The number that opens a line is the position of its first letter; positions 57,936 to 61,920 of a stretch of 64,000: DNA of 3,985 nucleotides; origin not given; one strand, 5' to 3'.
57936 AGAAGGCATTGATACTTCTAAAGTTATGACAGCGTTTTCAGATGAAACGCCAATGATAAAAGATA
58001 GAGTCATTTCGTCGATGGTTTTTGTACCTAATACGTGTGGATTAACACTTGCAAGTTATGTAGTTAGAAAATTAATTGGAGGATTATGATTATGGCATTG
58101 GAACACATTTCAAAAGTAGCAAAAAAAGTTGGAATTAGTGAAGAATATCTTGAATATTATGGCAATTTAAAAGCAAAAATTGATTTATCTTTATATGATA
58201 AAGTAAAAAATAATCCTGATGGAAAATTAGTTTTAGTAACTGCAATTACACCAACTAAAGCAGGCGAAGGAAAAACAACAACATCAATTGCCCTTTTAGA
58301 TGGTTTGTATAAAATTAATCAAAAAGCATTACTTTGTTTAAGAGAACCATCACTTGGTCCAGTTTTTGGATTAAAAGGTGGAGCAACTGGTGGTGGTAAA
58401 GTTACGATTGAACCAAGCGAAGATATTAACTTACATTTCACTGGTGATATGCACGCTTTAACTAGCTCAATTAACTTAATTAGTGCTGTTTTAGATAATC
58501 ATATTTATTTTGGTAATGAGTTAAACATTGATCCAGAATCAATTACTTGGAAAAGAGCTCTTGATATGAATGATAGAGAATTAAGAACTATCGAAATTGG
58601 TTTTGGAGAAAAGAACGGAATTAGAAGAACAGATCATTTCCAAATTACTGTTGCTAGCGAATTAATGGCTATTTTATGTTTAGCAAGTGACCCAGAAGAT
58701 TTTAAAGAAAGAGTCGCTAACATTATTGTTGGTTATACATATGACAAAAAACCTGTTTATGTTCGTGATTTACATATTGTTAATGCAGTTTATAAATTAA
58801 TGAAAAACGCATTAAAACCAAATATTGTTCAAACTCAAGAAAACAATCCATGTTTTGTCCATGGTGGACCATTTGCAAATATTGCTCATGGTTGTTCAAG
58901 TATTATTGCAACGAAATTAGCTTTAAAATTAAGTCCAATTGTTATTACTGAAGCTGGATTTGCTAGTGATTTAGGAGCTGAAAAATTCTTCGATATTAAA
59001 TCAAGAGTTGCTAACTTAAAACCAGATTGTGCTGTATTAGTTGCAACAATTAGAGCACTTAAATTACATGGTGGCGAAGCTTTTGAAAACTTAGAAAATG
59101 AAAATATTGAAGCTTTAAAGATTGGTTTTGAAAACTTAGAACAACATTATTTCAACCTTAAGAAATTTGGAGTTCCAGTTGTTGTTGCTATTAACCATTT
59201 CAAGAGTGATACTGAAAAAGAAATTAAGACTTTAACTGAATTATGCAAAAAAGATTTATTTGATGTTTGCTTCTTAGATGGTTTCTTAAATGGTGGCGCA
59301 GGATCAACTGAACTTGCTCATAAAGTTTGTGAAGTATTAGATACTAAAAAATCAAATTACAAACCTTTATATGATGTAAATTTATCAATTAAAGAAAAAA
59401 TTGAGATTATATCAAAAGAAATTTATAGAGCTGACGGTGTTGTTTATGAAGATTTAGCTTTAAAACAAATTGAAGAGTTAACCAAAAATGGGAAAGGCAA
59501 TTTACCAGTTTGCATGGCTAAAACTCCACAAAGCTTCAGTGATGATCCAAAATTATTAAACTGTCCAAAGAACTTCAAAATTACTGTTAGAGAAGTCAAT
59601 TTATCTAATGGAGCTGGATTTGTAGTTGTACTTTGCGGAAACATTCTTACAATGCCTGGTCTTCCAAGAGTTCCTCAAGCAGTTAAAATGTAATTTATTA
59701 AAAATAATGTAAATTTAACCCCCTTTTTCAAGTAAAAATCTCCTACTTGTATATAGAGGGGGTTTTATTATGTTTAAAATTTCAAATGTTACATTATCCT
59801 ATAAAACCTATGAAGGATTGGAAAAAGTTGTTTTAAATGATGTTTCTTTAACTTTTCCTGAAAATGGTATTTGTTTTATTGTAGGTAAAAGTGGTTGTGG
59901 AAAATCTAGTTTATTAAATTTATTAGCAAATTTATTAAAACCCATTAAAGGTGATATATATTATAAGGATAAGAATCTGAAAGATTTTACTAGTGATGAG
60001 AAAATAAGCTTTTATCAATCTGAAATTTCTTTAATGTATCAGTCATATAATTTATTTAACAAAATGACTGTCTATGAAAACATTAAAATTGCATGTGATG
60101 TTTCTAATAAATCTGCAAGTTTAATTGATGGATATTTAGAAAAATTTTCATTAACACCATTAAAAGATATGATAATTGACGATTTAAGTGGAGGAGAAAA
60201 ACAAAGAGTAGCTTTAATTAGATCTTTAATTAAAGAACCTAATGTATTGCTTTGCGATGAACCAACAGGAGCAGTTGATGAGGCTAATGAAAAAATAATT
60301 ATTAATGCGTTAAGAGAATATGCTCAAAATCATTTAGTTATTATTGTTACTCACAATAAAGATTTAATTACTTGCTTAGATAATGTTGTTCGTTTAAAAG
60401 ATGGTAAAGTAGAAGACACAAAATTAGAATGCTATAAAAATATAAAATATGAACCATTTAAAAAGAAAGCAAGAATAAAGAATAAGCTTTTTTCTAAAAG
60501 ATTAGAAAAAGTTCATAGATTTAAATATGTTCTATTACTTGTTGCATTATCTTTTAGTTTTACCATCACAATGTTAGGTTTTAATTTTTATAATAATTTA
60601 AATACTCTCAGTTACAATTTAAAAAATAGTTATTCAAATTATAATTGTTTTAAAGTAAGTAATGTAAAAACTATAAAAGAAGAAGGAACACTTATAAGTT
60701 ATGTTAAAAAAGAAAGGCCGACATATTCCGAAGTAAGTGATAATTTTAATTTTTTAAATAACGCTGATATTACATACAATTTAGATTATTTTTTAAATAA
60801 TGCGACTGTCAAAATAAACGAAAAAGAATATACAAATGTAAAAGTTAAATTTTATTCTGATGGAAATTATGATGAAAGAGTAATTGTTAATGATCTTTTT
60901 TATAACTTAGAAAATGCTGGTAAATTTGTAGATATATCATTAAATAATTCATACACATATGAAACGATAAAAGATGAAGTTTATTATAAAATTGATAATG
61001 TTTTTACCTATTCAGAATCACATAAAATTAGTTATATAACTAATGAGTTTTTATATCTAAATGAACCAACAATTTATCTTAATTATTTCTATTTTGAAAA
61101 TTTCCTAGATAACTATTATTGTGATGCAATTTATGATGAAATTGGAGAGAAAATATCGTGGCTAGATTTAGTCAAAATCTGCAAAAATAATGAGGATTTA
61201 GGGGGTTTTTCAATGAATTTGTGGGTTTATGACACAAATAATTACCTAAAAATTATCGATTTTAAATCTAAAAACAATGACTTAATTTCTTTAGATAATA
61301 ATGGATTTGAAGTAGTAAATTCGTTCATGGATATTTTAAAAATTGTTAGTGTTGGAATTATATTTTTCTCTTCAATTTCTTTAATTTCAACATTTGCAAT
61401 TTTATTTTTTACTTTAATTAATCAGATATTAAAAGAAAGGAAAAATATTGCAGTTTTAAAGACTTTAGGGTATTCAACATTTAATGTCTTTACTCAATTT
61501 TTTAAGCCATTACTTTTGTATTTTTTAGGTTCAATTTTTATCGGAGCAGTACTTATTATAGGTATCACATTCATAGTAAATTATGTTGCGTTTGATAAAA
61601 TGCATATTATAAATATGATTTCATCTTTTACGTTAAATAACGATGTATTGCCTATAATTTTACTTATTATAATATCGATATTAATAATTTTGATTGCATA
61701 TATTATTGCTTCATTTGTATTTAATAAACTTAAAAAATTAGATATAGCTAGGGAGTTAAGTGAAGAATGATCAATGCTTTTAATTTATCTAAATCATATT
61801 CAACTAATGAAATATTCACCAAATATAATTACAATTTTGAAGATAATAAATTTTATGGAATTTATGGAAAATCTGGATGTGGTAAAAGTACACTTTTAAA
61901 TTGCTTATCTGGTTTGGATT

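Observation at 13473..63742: Dispersed DNA-level motif (core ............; extended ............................) in intergenic and coding DNA, both orientations, all three frames: candidate uptake-signal-like or otherwise undescribed genome-wide signal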

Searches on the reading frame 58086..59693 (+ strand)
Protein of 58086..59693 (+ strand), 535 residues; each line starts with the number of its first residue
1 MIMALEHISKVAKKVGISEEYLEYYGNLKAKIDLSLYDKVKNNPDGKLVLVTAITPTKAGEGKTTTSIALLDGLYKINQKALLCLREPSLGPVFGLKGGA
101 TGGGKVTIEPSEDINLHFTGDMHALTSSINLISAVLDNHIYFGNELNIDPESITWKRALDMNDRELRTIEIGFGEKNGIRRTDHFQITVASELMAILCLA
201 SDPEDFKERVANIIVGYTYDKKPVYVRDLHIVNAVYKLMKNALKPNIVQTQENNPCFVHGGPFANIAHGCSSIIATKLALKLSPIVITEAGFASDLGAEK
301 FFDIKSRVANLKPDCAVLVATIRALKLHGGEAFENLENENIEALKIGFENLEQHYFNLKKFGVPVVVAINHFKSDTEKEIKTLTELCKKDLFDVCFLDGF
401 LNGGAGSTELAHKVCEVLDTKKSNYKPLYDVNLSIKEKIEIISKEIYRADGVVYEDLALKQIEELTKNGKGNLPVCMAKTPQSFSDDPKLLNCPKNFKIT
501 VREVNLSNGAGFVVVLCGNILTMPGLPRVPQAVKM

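Call 25: search_protein_families(library=pfam, proteins=[window:58086-59693:+])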
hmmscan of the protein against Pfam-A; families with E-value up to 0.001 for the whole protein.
window:58086-59693:+ (535 aa): 1 family
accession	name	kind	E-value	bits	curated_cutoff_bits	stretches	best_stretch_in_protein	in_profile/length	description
PF01268.25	FTHFS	-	1.9e-237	789.4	27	1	5-535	12-544/556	Formate--tetrahydrofolate ligase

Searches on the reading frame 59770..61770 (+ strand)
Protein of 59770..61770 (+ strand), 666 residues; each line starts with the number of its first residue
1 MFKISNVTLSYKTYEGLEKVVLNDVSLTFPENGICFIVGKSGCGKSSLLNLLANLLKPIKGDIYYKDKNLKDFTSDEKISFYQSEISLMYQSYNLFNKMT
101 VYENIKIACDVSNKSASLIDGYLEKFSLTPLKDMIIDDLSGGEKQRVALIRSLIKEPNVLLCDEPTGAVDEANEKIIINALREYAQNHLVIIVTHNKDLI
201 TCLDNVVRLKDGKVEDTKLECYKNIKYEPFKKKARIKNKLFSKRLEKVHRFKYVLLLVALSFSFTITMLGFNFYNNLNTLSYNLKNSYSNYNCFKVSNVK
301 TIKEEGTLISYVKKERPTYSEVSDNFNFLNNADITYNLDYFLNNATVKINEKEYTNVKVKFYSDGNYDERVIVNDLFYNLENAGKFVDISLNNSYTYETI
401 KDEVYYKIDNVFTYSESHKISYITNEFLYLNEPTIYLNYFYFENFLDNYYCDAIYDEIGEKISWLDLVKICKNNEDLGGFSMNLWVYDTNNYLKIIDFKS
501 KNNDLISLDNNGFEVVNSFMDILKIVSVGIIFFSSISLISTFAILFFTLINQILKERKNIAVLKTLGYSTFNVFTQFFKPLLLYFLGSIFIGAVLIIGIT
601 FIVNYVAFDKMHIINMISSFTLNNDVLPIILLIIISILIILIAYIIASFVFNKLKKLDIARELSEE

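Call 25: search_protein_families(library=pfam, proteins=[window:59770-61770:+])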
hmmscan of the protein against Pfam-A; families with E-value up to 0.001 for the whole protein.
window:59770-61770:+ (666 aa): 7 families
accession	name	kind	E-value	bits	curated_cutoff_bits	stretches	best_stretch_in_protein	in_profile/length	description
PF00005.33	ABC_tran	-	5.2e-33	115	25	1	22-166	1-136/137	ABC transporter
PF02687.27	FtsX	-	1.9e-09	38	25.5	1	531-650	1-114/120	FtsX-like permease C-terminal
PF02463.25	SMC_N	-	9.7e-09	35.4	40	1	31-210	23-212/220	RecF/RecN/SMC N terminal domain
PF13238.12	AAA_18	-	0.00012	23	29.4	0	36-93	2-49/128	AAA domain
PF13555.12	AAA_29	-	0.00033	20.8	27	1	24-60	14-50/61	P-loop containing region of AAA domain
PF13401.12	AAA_22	-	0.0006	20.6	27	0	32-164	5-92/130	AAA domain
PF03193.22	RsgA_GTPase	-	0.00098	19.4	30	0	31-63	105-137/174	RsgA GTPase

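Call 51: find_encoding_contigs(protein=window:59770-61770:+, flank=10000, max_places=2)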
Protein window:59770-61770:+ (666 aa): 2 contigs read that carry it; 2 places shown.
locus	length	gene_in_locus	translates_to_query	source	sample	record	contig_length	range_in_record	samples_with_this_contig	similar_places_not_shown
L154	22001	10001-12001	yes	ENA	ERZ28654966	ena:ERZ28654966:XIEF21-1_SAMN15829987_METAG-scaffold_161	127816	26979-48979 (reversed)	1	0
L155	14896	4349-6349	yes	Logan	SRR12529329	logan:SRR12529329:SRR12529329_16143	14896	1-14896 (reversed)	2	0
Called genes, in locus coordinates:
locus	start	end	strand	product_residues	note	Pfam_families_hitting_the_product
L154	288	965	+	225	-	PF01066:CDP-OH_P_transf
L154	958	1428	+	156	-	PF02464:CinA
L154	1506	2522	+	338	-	PF00154:RecA_N, PF06745:ATPase (faint), PF08423:Rad51, PF13479:AAA_24 (weak), PF27531:MT3502_N (weak), PF21096:RecA_C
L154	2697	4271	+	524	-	PF12072:RNase_Y_N, PF00013:KH_1 (weak), PF01966:HD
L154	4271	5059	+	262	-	PF00149:Metallophos, PF13277:YmdB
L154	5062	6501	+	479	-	PF00919:UPF0004, PF04055:Radical_SAM, PF01938:TRAM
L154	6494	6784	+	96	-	-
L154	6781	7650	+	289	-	PF01745:IPT (weak), PF01715:IPPT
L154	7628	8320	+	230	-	PF00899:ThiF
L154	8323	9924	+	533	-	PF01268:FTHFS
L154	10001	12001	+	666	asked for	PF02463:SMC_N, PF00005:ABC_tran, PF02687:FtsX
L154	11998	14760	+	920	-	PF00005:ABC_tran, PF02463:SMC_N (weak), PF13304:AAA_21 (faint), PF02687:FtsX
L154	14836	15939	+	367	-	PF01926:MMR_HSR1, PF02421:FeoB_N, PF06071:YchF-GTPase_C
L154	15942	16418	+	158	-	PF02542:YgbB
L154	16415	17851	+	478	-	PF00749:tRNA-synt_1c, PF19269:Anticodon_2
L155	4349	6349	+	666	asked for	PF02463:SMC_N, PF00005:ABC_tran, PF02687:FtsX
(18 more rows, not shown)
